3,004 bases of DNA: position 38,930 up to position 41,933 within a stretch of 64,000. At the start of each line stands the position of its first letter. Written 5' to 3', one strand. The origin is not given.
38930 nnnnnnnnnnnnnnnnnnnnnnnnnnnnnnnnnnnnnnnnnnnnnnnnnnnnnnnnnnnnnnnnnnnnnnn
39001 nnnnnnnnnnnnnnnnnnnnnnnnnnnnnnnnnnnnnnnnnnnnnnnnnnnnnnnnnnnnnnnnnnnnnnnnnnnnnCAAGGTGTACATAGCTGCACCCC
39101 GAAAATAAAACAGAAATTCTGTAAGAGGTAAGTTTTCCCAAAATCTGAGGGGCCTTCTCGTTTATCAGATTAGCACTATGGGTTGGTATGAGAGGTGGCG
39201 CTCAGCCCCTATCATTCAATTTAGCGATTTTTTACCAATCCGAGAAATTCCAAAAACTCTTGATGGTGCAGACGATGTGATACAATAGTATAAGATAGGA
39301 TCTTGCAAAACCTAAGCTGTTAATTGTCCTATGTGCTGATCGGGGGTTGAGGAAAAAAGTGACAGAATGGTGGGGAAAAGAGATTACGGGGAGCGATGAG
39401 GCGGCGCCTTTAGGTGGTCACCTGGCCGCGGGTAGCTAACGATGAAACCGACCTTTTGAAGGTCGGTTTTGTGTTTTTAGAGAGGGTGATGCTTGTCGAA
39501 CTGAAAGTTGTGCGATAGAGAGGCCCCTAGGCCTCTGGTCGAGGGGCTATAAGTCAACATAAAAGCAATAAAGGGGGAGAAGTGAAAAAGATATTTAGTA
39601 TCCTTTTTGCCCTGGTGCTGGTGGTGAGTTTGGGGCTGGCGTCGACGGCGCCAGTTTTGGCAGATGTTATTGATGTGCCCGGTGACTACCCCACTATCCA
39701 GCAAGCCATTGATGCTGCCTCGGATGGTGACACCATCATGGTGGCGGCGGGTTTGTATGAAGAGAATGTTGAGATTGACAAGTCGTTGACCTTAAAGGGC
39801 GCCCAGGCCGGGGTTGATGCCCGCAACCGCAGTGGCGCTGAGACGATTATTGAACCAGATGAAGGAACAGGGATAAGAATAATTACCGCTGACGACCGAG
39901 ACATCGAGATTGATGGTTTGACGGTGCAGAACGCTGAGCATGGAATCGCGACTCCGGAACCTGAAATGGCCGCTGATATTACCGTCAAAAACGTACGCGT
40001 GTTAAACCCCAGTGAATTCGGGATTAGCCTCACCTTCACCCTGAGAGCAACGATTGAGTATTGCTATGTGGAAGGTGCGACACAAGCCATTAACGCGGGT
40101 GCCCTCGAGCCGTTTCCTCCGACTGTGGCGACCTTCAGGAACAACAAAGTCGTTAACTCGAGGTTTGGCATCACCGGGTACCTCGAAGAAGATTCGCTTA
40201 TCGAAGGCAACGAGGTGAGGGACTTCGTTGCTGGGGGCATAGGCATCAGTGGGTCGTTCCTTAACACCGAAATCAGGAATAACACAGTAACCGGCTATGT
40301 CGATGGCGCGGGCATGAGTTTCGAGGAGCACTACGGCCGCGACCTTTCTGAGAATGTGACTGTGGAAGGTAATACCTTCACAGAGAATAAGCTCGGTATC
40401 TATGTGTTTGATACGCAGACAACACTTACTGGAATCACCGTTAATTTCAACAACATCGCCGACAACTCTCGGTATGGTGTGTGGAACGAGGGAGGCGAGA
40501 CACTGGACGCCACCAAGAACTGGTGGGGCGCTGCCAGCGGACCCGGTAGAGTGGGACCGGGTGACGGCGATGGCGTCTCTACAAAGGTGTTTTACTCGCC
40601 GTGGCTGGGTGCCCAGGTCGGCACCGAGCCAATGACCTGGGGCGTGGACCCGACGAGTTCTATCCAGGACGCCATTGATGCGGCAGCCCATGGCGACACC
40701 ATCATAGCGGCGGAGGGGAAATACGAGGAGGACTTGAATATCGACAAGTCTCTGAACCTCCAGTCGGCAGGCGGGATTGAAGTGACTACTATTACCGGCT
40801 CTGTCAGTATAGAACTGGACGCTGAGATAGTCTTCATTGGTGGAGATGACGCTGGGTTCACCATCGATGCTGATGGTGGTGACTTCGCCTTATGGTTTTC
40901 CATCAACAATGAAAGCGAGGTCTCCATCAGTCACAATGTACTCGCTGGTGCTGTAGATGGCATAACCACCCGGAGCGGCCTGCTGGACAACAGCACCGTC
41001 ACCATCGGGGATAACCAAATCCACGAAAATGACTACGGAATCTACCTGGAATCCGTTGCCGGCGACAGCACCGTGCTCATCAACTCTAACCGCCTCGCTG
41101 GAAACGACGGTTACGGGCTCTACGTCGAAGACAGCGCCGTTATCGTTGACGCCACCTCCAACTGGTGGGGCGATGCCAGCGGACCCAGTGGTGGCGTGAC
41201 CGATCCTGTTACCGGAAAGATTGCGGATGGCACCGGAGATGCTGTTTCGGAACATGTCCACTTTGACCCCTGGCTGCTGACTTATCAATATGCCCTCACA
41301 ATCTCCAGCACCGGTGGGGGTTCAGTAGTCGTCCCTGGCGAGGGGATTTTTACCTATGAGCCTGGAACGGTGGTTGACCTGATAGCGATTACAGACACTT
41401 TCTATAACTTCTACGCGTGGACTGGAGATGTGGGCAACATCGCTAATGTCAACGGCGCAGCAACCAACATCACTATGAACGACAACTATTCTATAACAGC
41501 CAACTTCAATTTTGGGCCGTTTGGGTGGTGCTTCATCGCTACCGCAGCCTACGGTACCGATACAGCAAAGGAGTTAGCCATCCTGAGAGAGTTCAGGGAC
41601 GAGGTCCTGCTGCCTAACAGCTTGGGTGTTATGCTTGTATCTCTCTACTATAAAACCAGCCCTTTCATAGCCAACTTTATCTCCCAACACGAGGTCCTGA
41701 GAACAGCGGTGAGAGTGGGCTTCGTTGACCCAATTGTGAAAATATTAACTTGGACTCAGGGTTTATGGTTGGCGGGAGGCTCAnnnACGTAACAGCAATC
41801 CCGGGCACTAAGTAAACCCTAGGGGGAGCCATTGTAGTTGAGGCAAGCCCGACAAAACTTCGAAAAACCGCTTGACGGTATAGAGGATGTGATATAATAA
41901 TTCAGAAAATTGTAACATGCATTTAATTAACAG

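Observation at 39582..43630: Adjacent paralogous beta-helix surface genes with conserved 5' and 3' ends and divergent cores (cassette-like modularity)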

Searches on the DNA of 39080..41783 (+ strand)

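Call 29: search_rna_families(source=window, start=39080, end=39600, threshold=evalue, max_evalue=10)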
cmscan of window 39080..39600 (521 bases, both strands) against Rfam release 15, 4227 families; matches with E-value up to 10: 5.
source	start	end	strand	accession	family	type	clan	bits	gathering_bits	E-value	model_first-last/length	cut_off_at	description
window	39381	39462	+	RF01786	c-di-GMP-II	Cis-reg; riboswitch;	CL00127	32.2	53.5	4.6e-05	1-84/84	no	Cyclic di-GMP-II riboswitch aptamer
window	39444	39480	-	RF01376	CRISPR-DR63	Gene; CRISPR;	CL00015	16.3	37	9.8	1-37/37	no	CRISPR RNA direct repeat element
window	39262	39307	+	RF01083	UPD-PK2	Cis-reg;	-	14.8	32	8.2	1-21/21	no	Pseudoknot of upstream pseudoknot domain (UPD) of the 3'UTR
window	39444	39470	+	RF02634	EF3314_EF3315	Gene; sRNA;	-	13.4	100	1.5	71-97/141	no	Enterococcus sRNA EF3314_EF3315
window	39384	39508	+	RF02175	SMAD5-AS1_3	Gene; lncRNA;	-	12.6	60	2.3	1-125/125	no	SMAD5 antisense RNA 1 conserved region 3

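Call 31: search_rna_families(source=window, start=39280, end=39500, threshold=evalue, max_evalue=0.01, show_alignments=1)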
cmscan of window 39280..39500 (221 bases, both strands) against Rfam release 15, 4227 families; matches with E-value up to 0.01: 1.
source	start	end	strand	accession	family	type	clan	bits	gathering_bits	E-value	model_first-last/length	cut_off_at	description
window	39381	39462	+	RF01786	c-di-GMP-II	Cis-reg; riboswitch;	CL00127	32.2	53.5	1.9e-05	1-84/84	no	Cyclic di-GMP-II riboswitch aptamer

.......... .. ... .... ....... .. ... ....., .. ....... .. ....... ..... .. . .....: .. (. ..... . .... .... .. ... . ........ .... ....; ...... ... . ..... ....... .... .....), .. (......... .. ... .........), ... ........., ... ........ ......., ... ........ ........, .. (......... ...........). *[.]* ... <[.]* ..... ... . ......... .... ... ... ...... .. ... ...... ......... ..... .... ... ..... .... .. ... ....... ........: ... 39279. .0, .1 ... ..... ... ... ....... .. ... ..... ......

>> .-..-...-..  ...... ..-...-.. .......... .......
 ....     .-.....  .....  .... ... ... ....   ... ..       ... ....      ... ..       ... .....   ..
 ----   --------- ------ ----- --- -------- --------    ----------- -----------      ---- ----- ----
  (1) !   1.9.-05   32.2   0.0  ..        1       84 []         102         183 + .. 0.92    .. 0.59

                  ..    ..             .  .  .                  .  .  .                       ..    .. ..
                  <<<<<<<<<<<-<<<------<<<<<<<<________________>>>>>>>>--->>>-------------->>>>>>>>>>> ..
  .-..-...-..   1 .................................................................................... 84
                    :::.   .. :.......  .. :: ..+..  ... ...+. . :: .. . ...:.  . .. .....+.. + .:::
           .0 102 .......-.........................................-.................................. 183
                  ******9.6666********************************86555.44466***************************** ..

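Call 83: search_rna_families(sources=[L010, L050, L058, L061, L083, L097, L047, L057, L075, L081, L052, L095, L008, L073], threshold=evalue, max_evalue=10, show_alignments=3)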
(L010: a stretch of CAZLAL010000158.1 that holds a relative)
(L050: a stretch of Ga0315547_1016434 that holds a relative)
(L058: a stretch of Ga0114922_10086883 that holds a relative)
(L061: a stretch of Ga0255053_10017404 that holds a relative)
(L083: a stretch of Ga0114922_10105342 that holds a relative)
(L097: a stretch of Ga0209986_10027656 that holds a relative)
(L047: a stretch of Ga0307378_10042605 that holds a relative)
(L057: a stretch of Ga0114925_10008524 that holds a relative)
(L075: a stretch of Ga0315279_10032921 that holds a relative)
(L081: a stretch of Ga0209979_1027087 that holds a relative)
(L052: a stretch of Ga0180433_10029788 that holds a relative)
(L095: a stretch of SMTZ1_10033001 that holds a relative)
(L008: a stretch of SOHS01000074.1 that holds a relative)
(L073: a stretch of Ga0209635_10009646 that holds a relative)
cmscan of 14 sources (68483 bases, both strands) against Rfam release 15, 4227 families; matches with E-value up to 10: 10.
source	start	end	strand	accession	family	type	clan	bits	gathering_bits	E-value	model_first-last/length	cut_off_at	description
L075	5028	5127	-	RF02053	STnc430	Gene; sRNA;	-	29.8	47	1.2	1-162/162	no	Enterobacterial sRNA STnc430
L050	1009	1091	+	RF01786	c-di-GMP-II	Cis-reg; riboswitch;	CL00127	25.5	53.5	0.47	1-84/84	no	Cyclic di-GMP-II riboswitch aptamer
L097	1399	1478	+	RF01786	c-di-GMP-II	Cis-reg; riboswitch;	CL00127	23.8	53.5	1.4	1-84/84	no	Cyclic di-GMP-II riboswitch aptamer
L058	2063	2134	+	RF00698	mir-489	Gene; miRNA;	-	23.4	61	3.1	1-84/84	no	mir-489 microRNA precursor family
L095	2865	2989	-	RF00411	SNORA9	Gene; snRNA; snoRNA; HACA-box;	CL00027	23.4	85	1.7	1-133/133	no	Small nucleolar RNA SNORA9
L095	2991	3066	-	RF00257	mir-194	Gene; miRNA;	-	23.1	52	0.92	1-82/82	no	mir-194 microRNA precursor family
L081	271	345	+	RF02275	Hammerhead_HH9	Gene; ribozyme;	CL00010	21.3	52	1.2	1-77/77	no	Hammerhead ribozyme HH9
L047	4181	4252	-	RF00285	snoZ6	Gene; snRNA; snoRNA; CD-box;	-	21.2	35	2.6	1-91/91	no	Z6 small nucleolar RNA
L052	2281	2340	+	RF01139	sR2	Gene; snRNA; snoRNA; CD-box;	-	19.6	42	5.7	1-57/57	no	Small nucleolar RNA sR2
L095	7507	7535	-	RF03036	osmY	Gene; sRNA;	-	19.2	46.9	7.2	1-72/72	no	osmY RNA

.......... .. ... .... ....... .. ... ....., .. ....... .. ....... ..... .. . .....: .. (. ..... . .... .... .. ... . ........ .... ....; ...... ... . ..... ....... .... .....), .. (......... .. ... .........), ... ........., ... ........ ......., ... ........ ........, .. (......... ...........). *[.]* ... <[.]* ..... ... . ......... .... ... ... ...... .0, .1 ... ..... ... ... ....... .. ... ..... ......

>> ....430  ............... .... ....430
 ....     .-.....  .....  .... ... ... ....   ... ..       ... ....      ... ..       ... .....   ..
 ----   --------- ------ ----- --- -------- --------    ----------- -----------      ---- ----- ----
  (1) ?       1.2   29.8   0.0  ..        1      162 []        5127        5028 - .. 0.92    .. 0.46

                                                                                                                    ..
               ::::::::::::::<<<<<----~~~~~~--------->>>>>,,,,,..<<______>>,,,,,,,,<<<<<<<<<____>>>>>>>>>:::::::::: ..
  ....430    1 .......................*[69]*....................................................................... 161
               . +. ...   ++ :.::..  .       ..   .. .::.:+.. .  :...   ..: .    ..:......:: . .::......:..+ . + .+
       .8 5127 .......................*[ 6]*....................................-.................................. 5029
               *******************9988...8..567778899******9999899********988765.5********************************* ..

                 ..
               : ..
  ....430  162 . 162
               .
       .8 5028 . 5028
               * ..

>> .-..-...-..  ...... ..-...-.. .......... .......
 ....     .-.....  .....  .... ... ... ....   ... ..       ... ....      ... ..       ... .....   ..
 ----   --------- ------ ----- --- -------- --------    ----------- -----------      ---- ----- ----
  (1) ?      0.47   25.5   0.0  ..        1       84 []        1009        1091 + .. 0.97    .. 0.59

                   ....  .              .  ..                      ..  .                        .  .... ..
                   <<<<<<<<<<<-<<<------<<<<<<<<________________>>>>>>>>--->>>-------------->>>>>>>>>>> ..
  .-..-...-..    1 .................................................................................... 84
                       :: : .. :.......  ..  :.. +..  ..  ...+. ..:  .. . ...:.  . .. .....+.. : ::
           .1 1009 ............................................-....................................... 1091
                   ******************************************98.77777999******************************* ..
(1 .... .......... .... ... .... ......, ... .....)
